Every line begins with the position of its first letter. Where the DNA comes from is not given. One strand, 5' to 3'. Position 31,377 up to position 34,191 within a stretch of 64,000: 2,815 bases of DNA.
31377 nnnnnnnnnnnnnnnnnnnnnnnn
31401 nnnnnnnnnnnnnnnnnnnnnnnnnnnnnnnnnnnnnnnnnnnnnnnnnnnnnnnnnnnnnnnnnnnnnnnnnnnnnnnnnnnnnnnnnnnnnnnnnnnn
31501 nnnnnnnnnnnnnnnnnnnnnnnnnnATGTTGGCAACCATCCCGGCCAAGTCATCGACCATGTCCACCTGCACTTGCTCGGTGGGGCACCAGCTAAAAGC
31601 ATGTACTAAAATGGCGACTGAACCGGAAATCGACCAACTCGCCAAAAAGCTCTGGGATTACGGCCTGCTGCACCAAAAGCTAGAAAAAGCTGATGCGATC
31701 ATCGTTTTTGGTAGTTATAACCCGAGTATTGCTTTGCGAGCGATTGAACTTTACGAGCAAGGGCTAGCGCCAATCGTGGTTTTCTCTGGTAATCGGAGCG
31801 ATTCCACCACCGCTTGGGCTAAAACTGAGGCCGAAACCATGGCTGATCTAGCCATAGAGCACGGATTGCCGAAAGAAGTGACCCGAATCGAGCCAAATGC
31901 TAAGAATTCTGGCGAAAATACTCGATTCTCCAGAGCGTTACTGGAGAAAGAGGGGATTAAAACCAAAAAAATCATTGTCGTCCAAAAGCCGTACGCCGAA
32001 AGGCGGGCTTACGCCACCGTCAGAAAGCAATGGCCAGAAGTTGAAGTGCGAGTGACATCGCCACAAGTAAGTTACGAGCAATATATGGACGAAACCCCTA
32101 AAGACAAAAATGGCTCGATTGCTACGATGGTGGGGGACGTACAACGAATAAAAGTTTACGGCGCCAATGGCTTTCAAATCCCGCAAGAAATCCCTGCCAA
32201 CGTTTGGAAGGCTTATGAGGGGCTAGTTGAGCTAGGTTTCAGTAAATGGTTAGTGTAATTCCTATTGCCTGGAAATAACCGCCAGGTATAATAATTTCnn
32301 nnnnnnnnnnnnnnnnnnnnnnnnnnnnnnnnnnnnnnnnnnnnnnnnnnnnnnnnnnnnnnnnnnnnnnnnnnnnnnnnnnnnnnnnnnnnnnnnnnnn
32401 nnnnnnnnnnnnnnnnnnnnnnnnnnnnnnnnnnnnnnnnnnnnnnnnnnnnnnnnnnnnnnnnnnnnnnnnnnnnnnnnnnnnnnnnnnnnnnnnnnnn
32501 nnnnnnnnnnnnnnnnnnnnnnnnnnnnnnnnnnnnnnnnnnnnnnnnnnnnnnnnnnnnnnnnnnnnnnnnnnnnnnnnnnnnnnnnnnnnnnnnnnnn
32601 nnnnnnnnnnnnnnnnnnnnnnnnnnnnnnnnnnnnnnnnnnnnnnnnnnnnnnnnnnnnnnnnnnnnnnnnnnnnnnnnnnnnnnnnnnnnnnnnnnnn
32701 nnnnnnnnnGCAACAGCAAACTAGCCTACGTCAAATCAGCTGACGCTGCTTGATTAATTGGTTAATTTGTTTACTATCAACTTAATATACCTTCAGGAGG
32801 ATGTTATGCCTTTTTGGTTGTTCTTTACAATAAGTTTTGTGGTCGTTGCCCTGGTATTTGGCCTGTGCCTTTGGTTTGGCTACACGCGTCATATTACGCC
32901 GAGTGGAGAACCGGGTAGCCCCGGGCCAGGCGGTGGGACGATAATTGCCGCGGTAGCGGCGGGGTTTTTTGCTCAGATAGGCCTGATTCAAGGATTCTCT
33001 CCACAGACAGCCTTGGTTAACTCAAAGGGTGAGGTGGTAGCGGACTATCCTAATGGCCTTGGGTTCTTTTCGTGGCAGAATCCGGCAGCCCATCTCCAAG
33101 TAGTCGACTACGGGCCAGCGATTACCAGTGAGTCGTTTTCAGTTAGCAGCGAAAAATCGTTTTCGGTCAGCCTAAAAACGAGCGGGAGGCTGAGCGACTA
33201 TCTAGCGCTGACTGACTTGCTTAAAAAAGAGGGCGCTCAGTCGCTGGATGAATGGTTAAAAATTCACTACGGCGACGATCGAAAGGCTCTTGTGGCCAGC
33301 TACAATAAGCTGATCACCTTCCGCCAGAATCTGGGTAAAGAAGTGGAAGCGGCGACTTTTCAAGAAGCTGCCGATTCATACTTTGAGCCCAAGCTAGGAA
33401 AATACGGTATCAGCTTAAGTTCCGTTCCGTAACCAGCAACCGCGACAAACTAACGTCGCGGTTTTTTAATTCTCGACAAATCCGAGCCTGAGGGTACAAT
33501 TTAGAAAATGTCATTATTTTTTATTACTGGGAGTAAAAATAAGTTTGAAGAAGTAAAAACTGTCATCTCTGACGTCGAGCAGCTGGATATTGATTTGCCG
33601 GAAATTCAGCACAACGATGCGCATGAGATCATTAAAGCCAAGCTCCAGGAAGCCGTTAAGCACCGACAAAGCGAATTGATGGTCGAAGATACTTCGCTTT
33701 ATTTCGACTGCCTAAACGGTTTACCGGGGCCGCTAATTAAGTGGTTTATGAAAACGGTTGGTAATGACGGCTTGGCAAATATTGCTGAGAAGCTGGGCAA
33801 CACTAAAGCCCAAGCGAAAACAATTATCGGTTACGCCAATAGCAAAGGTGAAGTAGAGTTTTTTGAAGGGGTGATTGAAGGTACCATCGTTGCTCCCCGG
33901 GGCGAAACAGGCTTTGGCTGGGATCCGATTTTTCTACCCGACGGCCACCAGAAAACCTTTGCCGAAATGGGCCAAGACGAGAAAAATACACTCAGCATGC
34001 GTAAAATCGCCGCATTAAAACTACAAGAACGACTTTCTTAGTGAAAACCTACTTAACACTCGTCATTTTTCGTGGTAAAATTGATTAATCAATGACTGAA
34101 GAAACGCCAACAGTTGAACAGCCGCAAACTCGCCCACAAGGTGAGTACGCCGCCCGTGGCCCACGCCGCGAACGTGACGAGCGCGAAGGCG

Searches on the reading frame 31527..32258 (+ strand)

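Call 89: search_protein_families(library=pfam, proteins=[window:31527-32258:+], max_evalue=0.000001)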
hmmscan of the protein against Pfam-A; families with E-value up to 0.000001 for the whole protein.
window:31527-32258:+ (243 aa): 1 family
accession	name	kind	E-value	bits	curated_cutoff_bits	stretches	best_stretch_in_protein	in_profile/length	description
PF02698.23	DUF218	-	2.5e-19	70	27.6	1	56-173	1-106/133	DUF218 domain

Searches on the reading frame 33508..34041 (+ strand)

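Call 89: search_protein_families(library=pfam, proteins=[window:33508-34041:+], max_evalue=0.000001)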
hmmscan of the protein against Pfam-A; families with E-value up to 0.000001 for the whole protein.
window:33508-34041:+ (177 aa): 1 family
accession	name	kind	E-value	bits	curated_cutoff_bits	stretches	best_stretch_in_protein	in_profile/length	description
PF01725.21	Ham1p_like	-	5.6e-46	157.2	22.5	1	3-174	1-185/186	Ham1 family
